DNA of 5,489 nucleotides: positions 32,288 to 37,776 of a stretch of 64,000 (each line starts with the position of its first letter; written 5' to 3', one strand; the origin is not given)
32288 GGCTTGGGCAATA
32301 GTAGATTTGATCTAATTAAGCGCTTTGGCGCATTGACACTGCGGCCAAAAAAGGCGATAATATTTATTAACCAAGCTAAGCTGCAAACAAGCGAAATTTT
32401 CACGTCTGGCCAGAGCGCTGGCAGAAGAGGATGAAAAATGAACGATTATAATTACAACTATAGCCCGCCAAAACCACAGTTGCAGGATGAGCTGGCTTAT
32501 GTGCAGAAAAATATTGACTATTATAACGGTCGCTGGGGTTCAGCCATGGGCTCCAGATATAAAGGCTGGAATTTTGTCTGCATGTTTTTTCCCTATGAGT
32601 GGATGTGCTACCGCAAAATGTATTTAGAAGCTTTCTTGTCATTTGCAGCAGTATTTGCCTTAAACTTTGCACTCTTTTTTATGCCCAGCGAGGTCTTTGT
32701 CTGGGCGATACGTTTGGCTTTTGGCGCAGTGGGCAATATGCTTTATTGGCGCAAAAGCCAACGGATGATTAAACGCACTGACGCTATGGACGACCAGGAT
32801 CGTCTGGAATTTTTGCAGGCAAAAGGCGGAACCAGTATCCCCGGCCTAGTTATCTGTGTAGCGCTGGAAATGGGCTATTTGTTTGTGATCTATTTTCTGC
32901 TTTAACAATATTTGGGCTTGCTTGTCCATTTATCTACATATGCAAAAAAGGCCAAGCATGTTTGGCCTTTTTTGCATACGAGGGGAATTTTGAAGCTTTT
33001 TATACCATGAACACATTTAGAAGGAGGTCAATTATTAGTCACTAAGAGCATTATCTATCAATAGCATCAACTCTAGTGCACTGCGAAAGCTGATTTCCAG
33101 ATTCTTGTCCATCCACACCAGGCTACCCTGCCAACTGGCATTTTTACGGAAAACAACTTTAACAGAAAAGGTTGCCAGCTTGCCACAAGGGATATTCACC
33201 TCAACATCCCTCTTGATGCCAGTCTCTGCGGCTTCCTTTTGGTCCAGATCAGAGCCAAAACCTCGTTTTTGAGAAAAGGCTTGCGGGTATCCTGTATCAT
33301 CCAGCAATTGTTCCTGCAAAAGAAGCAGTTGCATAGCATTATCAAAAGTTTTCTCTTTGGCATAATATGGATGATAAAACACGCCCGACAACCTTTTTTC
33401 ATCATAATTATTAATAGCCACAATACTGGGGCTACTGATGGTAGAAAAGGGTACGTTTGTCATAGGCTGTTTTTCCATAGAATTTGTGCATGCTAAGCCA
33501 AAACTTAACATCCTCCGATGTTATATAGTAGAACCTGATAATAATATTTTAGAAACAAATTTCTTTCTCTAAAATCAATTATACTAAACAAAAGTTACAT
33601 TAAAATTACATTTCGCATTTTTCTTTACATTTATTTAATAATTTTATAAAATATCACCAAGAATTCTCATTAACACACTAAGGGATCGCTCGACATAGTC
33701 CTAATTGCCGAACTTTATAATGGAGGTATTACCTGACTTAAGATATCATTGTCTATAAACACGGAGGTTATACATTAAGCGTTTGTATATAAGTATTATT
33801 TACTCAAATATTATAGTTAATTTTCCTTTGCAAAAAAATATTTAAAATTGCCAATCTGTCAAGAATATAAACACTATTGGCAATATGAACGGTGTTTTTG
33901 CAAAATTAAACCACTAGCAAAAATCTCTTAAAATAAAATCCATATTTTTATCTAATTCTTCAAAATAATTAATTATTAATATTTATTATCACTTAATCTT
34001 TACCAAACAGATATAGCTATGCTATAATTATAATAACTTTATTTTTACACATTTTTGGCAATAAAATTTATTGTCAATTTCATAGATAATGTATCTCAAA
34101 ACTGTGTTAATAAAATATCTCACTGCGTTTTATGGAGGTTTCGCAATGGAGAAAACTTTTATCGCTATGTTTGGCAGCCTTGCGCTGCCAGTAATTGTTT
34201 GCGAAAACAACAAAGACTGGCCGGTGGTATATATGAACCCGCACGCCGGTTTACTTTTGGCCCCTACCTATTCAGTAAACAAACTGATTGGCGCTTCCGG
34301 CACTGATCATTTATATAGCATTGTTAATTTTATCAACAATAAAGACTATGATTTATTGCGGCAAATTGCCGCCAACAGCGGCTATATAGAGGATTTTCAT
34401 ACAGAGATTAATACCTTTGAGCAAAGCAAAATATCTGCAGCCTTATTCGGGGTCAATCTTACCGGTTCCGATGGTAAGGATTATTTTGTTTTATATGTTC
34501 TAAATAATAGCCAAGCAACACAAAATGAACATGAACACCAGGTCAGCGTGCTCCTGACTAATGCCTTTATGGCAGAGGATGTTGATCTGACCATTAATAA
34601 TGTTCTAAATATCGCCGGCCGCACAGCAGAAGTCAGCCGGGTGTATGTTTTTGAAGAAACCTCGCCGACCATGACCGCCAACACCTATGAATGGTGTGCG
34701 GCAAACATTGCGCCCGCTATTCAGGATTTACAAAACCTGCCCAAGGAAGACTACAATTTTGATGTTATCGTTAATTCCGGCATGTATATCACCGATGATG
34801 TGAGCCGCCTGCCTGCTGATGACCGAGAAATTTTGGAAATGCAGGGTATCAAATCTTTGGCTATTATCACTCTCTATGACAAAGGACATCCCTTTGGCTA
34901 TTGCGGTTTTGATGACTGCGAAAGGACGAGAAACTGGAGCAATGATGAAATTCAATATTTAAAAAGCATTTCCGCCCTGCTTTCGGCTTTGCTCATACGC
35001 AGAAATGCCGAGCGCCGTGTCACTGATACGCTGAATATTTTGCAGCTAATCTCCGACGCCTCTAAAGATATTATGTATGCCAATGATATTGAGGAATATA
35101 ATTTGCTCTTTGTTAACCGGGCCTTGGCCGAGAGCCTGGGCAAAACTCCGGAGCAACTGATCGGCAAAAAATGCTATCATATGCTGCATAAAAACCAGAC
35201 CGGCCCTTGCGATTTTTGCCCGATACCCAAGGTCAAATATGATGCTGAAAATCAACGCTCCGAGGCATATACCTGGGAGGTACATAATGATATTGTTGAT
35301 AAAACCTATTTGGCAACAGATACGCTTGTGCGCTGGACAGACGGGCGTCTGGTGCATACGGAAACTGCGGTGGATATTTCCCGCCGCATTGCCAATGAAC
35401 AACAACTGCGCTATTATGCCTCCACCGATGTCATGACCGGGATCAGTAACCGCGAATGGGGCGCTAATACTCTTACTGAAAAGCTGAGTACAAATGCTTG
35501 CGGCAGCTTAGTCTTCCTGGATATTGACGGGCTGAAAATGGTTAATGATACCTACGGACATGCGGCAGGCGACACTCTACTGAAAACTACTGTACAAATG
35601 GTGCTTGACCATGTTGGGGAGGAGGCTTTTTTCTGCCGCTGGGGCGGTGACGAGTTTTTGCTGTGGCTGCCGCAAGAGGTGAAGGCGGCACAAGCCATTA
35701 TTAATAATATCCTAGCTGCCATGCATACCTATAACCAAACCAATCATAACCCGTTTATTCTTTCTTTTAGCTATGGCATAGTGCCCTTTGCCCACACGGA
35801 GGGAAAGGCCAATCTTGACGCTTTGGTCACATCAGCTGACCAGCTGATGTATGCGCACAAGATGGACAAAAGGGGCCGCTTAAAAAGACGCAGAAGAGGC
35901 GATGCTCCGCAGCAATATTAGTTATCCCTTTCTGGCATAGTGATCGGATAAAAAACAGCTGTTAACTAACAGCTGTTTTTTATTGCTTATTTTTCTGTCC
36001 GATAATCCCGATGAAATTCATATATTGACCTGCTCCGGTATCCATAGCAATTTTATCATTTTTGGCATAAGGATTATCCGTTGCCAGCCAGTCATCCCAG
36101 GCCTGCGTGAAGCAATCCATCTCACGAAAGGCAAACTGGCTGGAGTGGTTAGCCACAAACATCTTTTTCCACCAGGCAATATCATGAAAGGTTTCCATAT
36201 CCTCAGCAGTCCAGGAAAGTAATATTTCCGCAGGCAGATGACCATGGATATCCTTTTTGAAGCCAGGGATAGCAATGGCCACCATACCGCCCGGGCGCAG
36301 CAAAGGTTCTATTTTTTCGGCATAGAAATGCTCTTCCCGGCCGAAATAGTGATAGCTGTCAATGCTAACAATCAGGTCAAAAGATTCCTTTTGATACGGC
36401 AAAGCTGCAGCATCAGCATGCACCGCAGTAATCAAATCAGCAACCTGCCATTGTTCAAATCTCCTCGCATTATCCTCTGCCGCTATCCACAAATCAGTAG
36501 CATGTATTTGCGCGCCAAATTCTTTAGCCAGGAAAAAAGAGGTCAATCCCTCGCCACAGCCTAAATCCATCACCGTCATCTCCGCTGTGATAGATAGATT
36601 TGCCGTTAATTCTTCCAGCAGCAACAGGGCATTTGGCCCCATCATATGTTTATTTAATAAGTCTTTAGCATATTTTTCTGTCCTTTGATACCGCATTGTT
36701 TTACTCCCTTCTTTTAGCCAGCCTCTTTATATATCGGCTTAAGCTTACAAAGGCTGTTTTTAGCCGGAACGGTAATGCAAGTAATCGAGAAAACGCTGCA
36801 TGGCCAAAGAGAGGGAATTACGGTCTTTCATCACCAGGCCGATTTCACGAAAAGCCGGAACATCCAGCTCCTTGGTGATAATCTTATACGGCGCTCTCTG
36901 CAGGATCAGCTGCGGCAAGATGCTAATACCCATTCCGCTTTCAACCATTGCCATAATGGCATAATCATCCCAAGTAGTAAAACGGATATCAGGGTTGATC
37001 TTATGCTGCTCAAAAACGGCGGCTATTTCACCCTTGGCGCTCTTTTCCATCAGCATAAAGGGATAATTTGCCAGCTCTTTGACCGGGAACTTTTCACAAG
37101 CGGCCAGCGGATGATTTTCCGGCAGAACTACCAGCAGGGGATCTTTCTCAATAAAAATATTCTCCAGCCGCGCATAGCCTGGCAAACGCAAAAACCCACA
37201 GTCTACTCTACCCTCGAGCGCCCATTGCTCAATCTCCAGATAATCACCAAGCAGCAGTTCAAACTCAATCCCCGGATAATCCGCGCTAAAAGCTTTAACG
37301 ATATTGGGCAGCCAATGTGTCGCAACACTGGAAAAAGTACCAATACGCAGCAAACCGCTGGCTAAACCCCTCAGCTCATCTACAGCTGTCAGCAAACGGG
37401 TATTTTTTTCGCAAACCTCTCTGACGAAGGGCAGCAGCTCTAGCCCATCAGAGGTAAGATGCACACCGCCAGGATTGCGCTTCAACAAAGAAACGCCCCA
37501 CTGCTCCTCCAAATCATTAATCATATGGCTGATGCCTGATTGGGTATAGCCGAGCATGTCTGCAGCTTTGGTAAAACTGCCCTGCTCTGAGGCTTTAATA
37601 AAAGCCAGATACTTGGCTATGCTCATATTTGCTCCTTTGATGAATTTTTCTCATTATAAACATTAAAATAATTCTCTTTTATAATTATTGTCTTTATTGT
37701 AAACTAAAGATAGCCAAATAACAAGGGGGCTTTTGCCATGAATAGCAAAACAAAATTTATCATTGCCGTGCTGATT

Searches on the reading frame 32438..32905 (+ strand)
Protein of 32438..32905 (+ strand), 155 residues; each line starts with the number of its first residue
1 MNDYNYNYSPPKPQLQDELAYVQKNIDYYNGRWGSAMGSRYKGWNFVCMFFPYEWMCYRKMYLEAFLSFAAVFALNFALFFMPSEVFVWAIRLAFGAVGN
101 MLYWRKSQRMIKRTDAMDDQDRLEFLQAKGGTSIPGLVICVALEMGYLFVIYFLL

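Call 12: search_protein_families(library=pfam, proteins=[window:32438-32905:+], max_evalue=0.001)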
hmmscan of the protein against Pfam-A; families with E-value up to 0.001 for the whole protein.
window:32438-32905:+ (155 aa): 1 family
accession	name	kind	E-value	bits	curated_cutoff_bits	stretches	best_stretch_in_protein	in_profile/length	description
PF10947.13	DUF2628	-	2.4e-05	25.2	23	1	43-109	22-93/93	Protein of unknown function (DUF2628)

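Call 70: search_protein_families(library=phrogs, proteins=[window:32438-32905:+], max_evalue=0.001)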
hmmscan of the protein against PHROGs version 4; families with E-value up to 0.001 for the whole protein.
window:32438-32905:+ (155 aa): 0 families

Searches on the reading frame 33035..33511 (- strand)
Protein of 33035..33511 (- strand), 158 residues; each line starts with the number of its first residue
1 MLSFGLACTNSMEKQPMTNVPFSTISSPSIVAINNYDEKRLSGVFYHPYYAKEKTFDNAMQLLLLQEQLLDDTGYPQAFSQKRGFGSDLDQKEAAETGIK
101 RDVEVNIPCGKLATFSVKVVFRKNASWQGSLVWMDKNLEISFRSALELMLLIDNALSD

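Call 12: search_protein_families(library=pfam, proteins=[window:33035-33511:-], max_evalue=0.001)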
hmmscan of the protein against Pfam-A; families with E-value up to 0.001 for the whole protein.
window:33035-33511:- (158 aa): 0 families

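Call 69: search_protein_families(library=pfam, proteins=[window:33035-33511:-], max_evalue=1)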
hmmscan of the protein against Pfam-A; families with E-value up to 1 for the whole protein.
window:33035-33511:- (158 aa): 1 family
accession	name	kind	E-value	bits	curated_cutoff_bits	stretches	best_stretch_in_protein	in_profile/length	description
PF21553.2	Formyl_trans_C_2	-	0.059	13.4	27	1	69-104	21-56/58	Methionyl-tRNA formyltransferase, C-terminal domain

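Call 70: search_protein_families(library=phrogs, proteins=[window:33035-33511:-], max_evalue=0.001)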
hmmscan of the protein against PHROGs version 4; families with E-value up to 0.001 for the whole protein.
window:33035-33511:- (158 aa): 0 families

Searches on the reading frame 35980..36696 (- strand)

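Call 12: search_protein_families(library=pfam, proteins=[window:35980-36696:-], max_evalue=0.001)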
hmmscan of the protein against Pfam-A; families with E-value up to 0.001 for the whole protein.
window:35980-36696:- (238 aa): 8 families
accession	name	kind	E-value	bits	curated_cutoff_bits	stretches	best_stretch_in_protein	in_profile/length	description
PF13649.12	Methyltransf_25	-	1.9e-15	57.7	27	1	42-137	1-97/97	Methyltransferase domain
PF08241.18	Methyltransf_11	-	4.8e-15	56.4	21.2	1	44-141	2-95/95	Methyltransferase domain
PF13847.12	Methyltransf_31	-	1.6e-12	47.8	27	1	37-155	2-119/145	Methyltransferase domain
PF08242.18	Methyltransf_12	-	8.5e-11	42.9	30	1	43-139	1-98/98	Methyltransferase domain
PF02353.26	CMAS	-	1.1e-08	35.2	27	1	31-141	55-164/273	Mycolic acid cyclopropane synthetase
PF13489.12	Methyltransf_23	-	1.2e-06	28.8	27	1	29-144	11-119/164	Methyltransferase domain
PF05175.20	MTS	-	2.2e-06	27.8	23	1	24-111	21-104/170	Methyltransferase small domain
PF13578.12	Methyltransf_24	-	8.2e-06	27.1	26.3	1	45-140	3-101/105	Methyltransferase domain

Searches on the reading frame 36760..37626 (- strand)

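Call 12: search_protein_families(library=pfam, proteins=[window:36760-37626:-], max_evalue=0.001)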
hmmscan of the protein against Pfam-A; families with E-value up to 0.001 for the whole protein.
window:36760-37626:- (288 aa): 2 families
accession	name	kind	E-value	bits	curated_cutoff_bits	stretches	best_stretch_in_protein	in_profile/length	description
PF03466.25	LysR_substrate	-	7.5e-41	140.2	28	1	87-284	2-205/209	LysR substrate binding domain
PF00126.33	HTH_1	-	5.4e-17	61.9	26.6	1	8-61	6-59/60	Bacterial regulatory helix-turn-helix protein, lysR family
